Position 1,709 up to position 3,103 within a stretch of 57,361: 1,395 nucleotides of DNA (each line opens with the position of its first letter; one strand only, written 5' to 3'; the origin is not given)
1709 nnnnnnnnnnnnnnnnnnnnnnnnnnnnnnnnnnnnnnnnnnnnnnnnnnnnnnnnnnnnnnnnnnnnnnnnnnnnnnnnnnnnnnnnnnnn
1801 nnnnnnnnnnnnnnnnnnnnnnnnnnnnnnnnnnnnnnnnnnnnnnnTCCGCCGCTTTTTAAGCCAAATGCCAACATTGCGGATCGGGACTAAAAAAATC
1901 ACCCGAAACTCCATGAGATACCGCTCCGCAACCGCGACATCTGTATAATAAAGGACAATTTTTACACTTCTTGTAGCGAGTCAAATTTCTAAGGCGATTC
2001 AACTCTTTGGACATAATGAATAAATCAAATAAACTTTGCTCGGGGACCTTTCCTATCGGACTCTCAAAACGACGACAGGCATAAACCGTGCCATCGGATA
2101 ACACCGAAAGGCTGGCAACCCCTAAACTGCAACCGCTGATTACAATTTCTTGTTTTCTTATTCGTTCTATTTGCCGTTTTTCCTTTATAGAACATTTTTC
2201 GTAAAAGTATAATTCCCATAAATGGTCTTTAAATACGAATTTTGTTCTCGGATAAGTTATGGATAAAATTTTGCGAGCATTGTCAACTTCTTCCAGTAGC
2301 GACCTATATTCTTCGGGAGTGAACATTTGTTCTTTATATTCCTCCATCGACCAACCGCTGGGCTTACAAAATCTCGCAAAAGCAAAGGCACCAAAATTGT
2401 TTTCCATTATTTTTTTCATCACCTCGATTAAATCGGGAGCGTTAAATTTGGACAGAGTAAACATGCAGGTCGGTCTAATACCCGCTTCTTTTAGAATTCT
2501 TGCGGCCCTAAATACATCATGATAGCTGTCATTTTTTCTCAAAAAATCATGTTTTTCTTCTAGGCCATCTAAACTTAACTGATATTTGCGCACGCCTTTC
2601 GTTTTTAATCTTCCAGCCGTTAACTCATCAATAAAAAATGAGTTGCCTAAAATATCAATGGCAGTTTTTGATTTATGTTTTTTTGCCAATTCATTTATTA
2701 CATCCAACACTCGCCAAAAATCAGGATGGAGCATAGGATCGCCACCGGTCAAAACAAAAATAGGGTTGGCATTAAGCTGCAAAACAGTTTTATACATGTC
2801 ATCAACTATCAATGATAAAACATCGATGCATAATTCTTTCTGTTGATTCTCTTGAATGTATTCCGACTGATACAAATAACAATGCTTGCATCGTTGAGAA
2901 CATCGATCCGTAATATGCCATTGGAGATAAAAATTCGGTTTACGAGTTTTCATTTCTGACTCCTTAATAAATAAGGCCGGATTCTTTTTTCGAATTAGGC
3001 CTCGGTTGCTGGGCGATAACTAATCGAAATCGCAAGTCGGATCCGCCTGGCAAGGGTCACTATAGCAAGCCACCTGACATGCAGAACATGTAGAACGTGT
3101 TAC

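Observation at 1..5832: Two-precursor radical SAM/SPASM RiPP-like cluster with HExxH paralogs and a methyltransferase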

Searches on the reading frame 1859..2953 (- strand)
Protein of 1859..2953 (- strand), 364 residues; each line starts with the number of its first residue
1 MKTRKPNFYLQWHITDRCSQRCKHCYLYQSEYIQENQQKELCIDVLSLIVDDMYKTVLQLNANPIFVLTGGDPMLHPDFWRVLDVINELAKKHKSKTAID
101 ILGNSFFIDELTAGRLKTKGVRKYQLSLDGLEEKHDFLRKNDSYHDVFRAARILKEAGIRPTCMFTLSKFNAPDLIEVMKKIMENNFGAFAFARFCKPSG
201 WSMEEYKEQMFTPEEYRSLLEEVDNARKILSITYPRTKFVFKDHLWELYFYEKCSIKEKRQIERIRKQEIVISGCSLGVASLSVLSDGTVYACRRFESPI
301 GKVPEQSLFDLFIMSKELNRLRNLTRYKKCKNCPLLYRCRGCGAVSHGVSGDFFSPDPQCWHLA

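Call 3: search_protein_families(library=pfam, proteins=[window:1859-2953:-], max_evalue=0.01)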
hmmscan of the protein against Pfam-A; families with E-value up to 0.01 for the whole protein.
window:1859-2953:- (364 aa): 4 families
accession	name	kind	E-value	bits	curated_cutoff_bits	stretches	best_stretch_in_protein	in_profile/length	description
PF04055.27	Radical_SAM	-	2e-17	64.3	29.5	1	14-167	3-151/166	Radical SAM superfamily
PF13186.11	SPASM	-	3.4e-07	30.9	21.5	1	275-334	1-67/67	Iron-sulfur cluster-binding domain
PF13353.11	Fer4_12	-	0.0037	18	22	1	16-105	13-93/137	4Fe-4S single cluster domain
PF00702.32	Hydrolase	-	0.004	18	26.4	0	101-215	55-173/191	haloacid dehalogenase-like hydrolase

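Call 4: search_protein_families(library=ncbifam, proteins=[window:1859-2953:-], max_evalue=0.01)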
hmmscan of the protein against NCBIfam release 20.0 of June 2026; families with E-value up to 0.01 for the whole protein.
window:1859-2953:- (364 aa): 63 families (the best 25 are shown)
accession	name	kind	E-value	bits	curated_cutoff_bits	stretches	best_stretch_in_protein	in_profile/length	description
TIGR04340.1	rSAM_ACGX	hypoth_equivalog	8.4e-93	311.3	400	1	8-362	3-339/341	radical SAM/SPASM domain protein, ACGX system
TIGR04082.1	rSAM_for_selen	equivalog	3.7e-45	154.7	350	1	7-360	198-515/516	thio(seleno)oxazole modification radical SAM maturase SbtM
TIGR04545.1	rSAM_ahbD_hemeb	equivalog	1.4e-31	110.2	500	1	11-361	3-336/339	heme b synthase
TIGR04055.1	rSAM_NirJ2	equivalog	6.3e-27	95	500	1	11-362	3-324/326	putative heme d1 biosynthesis radical SAM protein NirJ2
TIGR04303.1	GeoRSP_rSAM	equivalog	1.1e-26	94.2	400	2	10-225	7-206/325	GeoRSP system radical SAM/SPASM protein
TIGR04053.2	TIGR04053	equivalog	5.9e-26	91.6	395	1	7-362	7-364/366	TIGR04053 family radical SAM/SPASM domain-containing protein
TIGR04054.1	rSAM_NirJ1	equivalog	1.2e-25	90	650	1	11-361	39-381/387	putative heme d1 biosynthesis radical SAM protein NirJ1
TIGR04051.1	rSAM_NirJ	equivalog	8.4e-24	84.2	515.45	1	12-361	6-347/354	heme d1 biosynthesis radical SAM protein NirJ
TIGR04546.1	rSAM_ahbC_deAc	equivalog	3.2e-23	82.2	650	1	10-361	41-384/390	12,18-didecarboxysiroheme deacetylase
NF050035.1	rSAM_WgK_link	exception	7.3e-22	77.8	650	1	11-361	12-362/367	radical SAM/SPASM peptide maturase WgkB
TIGR04133.1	rSAM_w_lipo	hypoth_equivalog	9.3e-22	77.4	425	2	9-232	25-237/350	TIGR04133 family radical SAM/SPASM protein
NF047865.1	rSAM_PapB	equivalog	7.7e-21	74.7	340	1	13-353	8-327/330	PapB family radical SAM/SPASM ranthipeptide maturase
TIGR04250.1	SCM_rSAM_ScmE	equivalog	4.9e-20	71.7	400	1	13-359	8-344/358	SynChlorMet cassette radical SAM/SPASM protein ScmE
TIGR04347.1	pseudo_SAM_Halo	equivalog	5.5e-19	68.7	525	1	10-194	40-211/390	TIGR04347 family pseudo-SAM/SPASM protein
TIGR03962.1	mycofact_rSAM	equivalog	9.3e-19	67.8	265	2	9-221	13-210/339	mycofactocin radical SAM maturase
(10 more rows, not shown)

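Call 20: find_related_loci(query=window:1859-2953:-, collection=genome_contigs, flank=7000)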
Query window:1859-2953:- (364 aa) in genome_contigs; peptide patterns used: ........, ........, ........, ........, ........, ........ (x = any residue, [..] = any of these).
83 stretches matched a pattern; 31 encode a relative of the query (tblastn E <= 1e-3); 31 distinct loci.
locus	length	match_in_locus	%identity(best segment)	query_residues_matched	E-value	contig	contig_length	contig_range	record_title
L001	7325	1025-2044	38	5-361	3e-67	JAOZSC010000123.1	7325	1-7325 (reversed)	MAG: Desulfobacterales bacterium isolate GMC6.metabat2.104_sub GMC6_13591_length_7325_cov_7.352132, whole genome shotgun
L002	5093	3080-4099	38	5-361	3e-67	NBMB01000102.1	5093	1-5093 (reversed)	MAG: Candidatus Cloacimonetes bacterium 4572_55 ex4572_55_scaffold_17035, whole genome shotgun sequence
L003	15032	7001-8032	31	7-361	1e-52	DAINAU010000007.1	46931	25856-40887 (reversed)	MAG TPA_asm: bacterium isolate CTOTU18567 NODE_635_length_46931_cov_9.871597, whole genome shotgun sequence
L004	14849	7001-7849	60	80-362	8e-116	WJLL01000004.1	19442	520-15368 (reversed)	MAG: Candidatus Portnoybacteria bacterium isolate Bin_561 k141_185967, whole genome shotgun sequence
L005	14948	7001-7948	28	8-361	9e-35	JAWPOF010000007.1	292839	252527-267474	MAG: Alphaproteobacteria bacterium isolate KG228-117 k141_151046, whole genome shotgun sequence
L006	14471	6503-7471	27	13-360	4e-28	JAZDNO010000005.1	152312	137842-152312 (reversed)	MAG: Methanobacteriota archaeon isolate MEGAHIT-group-0.714 k141_107042, whole genome shotgun sequence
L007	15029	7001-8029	25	2-361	4e-25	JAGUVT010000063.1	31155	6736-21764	MAG: Deltaproteobacteria bacterium isolate DeMMO5_3 c_000000006120, whole genome shotgun sequence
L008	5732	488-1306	26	12-319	5e-16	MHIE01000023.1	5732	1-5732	MAG: Candidatus Buchananbacteria bacterium RIFCSPHIGHO2_01_FULL_44_11 rifcsphigho2_01_scaffold_44000, whole genome shotg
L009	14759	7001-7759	25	13-293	8e-16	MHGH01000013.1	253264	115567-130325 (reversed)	MAG: Omnitrophica WOR_2 bacterium RBG_13_41_10 RBG_13_scaffold_45, whole genome shotgun sequence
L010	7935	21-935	24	12-330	2e-13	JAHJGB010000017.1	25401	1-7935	MAG: Candidatus Omnitrophota bacterium isolate Modern_marine_glass_biofilm.mb.50 Modern_marine_glas.mb.50_k141_76960, wh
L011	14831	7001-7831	25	12-303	2e-12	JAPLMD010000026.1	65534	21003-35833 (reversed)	MAG: Candidatus Omnitrophota bacterium isolate LacPavin_0920_SED5_MAG_41_13 LacPavin_0920_SED5_scaffold_932297, whole ge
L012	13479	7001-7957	21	4-339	7e-12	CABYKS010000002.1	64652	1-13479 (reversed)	MAG: uncultured Pelagibacteraceae bacterium isolate AG-333-F17 genome assembly, contig: AG-333-F17_NODE_2, whole genome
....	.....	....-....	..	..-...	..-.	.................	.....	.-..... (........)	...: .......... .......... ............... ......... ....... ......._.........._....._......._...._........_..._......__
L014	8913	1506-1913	26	18-161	2e-8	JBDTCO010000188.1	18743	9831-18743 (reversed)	MAG: Polyangia bacterium isolate cluster2_bin.158 k127_3032257, whole genome shotgun sequence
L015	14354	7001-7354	26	57-179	1e-7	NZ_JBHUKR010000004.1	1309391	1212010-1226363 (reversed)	Amycolatopsis pigmentata strain CGMCC 4.7645 platanus_K_17_124_4, whole genome shotgun sequence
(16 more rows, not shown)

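Call 55: find_homologous_proteins(query=window:1859-2953:-, max_evalue=1e-20)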
Query window:1859-2953:- (364 aa): 2375 proteins with E <= 1e-20 among 4339 candidates; the best 120 are listed.
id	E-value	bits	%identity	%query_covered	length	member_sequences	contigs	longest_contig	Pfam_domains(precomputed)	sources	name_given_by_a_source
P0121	1.8e-230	782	100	93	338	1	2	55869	PF13186.12,PF04055.28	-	-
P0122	2.1e-202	690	80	99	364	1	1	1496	PF13186.12,PF04055.28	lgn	-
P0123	4.5e-202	689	80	99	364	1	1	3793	PF13186.12,PF04055.28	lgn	-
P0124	1.7e-200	684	78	99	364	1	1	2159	PF13186.12,PF04055.28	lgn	-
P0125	2.9e-199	680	77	100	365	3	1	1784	PF13186.12,PF04055.28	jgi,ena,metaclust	metaclust:\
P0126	5.5e-188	642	75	98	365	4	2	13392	PF13186.12,PF04055.28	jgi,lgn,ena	-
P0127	6.3e-180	616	71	98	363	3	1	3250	PF13186.12,PF04055.28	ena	-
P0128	1.4e-178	612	70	98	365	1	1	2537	PF13186.12,PF04055.28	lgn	-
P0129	2.0e-168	578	68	99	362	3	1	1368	PF13186.12,PF04055.28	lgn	-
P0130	3.2e-168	577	66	99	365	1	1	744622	PF13186.12,PF04055.28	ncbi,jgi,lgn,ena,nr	ncbi:radical SAM protein [Patescibacteria group bacterium]|nr:radical SAM protein [Patescibacteria g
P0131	2.1e-166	571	66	99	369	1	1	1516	PF13186.12,PF04055.28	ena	-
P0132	5.5e-165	567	65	99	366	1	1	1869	PF04055.28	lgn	-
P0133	3.0e-163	561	64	100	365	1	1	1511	PF13186.12,PF04055.28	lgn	-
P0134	1.4e-162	559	62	99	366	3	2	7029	PF04055.28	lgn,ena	-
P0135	1.3e-161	556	64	99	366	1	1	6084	PF13186.12,PF04055.28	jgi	jgi:radical SAM/SPASM domain protein of ACGX system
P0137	2.1e-159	548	63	99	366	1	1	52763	PF04055.28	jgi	jgi:radical SAM/SPASM domain protein of ACGX system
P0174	1.5e-84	302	43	98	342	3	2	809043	PF13186.12,PF04055.28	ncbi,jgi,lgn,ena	ncbi:MAG: radical SAM/SPASM domain protein, ACGX system [Patescibacteria group bacterium]|jgi:radica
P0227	1.8e-79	285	38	99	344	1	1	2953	PF13186.12,PF04055.28,PF13353.12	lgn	-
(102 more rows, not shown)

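Call 57: find_encoding_contigs(protein=P0126, flank=5000, max_places=1)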
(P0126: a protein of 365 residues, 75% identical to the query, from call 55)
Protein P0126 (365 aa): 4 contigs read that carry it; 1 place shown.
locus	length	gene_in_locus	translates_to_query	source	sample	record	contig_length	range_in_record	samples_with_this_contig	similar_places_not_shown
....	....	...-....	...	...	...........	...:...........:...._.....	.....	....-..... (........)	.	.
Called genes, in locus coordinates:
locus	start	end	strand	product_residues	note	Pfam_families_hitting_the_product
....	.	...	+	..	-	?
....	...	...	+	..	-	-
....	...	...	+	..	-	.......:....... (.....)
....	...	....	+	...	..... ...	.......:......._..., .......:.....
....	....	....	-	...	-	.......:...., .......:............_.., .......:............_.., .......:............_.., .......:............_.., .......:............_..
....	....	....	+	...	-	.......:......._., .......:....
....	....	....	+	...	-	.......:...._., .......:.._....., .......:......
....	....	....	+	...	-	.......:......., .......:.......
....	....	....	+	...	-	-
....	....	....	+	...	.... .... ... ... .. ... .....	-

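Call 58: find_encoding_contigs(protein=P0130, flank=5000, max_places=1)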
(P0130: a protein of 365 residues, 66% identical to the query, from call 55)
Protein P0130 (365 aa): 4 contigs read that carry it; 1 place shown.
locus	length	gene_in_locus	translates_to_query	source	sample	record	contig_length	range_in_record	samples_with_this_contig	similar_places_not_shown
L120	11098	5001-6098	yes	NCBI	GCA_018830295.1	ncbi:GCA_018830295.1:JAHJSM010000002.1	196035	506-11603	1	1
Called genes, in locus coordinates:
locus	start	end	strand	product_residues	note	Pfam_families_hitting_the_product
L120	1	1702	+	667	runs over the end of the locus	-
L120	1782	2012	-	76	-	-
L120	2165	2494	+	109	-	PF03013:Pyr_excise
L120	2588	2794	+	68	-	PF04070:DUF378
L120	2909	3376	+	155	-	PF03073:TspO_MBR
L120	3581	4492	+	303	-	PF00892:EamA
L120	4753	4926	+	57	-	-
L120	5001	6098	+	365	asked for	PF04055:Radical_SAM, PF13186:SPASM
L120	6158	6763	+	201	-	PF03848:TehB, PF05175:MTS (weak), PF13489:Methyltransf_23, PF13847:Methyltransf_31, PF08241:Methyltransf_11, PF08242:Methyltransf_12, PF13649:Methyltransf_25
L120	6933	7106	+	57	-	-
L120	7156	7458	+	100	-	-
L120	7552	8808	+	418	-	PF00070:Pyr_redox (faint), PF00890:FAD_binding_2, PF01134:GIDA (weak), PF01494:FAD_binding_3 (weak), PF03486:HI0933_like, PF07992:Pyr_redox_2, PF12831:FAD_oxidored, PF22780:HI0933_like_1st, +3 more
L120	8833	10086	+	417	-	PF04851:ResIII, PF00270:DEAD, PF00271:Helicase_C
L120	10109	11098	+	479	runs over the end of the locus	PF06123:CreD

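Call 59: find_encoding_contigs(protein=P0137, flank=5000, max_places=1)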
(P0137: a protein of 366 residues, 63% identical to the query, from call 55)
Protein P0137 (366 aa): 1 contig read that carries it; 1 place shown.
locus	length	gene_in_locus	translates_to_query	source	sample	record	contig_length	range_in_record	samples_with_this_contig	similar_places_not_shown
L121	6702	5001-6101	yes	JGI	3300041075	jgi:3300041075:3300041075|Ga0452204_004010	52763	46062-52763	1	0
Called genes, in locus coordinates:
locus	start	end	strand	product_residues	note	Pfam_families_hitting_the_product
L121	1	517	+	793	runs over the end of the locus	-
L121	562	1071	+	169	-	PF13473:Cupredoxin_1, PF00127:Copper-bind (weak)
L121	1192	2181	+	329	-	PF13884:Peptidase_S74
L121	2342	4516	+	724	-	PF06739:SBBP (weak), PF18998:Flg_new_2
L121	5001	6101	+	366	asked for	PF04055:Radical_SAM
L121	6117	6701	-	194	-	?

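Call 81: find_encoding_contigs(protein=P0174, flank=3000, max_places=2)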
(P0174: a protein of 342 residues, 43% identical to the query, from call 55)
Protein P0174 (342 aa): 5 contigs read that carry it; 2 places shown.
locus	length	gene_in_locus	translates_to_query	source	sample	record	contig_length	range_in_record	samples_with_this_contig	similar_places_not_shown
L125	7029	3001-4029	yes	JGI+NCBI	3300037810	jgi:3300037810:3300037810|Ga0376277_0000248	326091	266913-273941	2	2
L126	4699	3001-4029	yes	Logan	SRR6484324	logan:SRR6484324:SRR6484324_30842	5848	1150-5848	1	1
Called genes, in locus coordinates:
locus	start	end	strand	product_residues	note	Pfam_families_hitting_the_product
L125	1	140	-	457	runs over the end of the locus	PF00772:DnaB, PF03796:DnaB_C, PF13481:AAA_25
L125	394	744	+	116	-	-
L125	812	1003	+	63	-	-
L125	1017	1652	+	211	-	-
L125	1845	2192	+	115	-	-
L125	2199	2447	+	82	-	-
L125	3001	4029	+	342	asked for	PF04055:Radical_SAM, PF13186:SPASM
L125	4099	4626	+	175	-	PF03848:TehB (weak)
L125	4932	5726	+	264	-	PF04402:SIMPL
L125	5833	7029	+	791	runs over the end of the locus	PF01326:PPDK_N, PF00391:PEP-utilizers, PF02896:PEP-utilizers_C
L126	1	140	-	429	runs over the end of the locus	?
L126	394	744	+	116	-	-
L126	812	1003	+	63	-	-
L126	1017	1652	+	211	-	-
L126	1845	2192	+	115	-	-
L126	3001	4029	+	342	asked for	PF04055:Radical_SAM, PF13186:SPASM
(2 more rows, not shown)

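Call 95: search_protein_families(library=padloc, proteins=[window:1859-2953:-], max_evalue=0.001)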
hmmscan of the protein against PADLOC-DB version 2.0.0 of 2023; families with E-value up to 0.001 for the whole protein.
window:1859-2953:- (364 aa): 2 families
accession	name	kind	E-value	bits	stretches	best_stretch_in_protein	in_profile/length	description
PDLC02903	pVip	-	1e-09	36.2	1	10-135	2-107/257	Viperins not associated with kinases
PDLC02904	pVip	-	1.3e-07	29.5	1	10-183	5-166/262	Viperins associated with kinases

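Call 97: search_solved_structures(query=window:1859-2953:-, max_evalue=0.00001)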
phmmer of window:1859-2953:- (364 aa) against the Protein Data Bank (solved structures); distinct sequences matched with E-value up to 0.00001: 2.
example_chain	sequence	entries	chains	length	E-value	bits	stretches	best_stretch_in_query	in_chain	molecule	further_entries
5wgg_A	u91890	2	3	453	2e-06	30.2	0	11-140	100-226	Radical SAM domain protein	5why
6efn_A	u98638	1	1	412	2.1e-06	30.2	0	13-193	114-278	Sporulation killing factor maturation protein SkfB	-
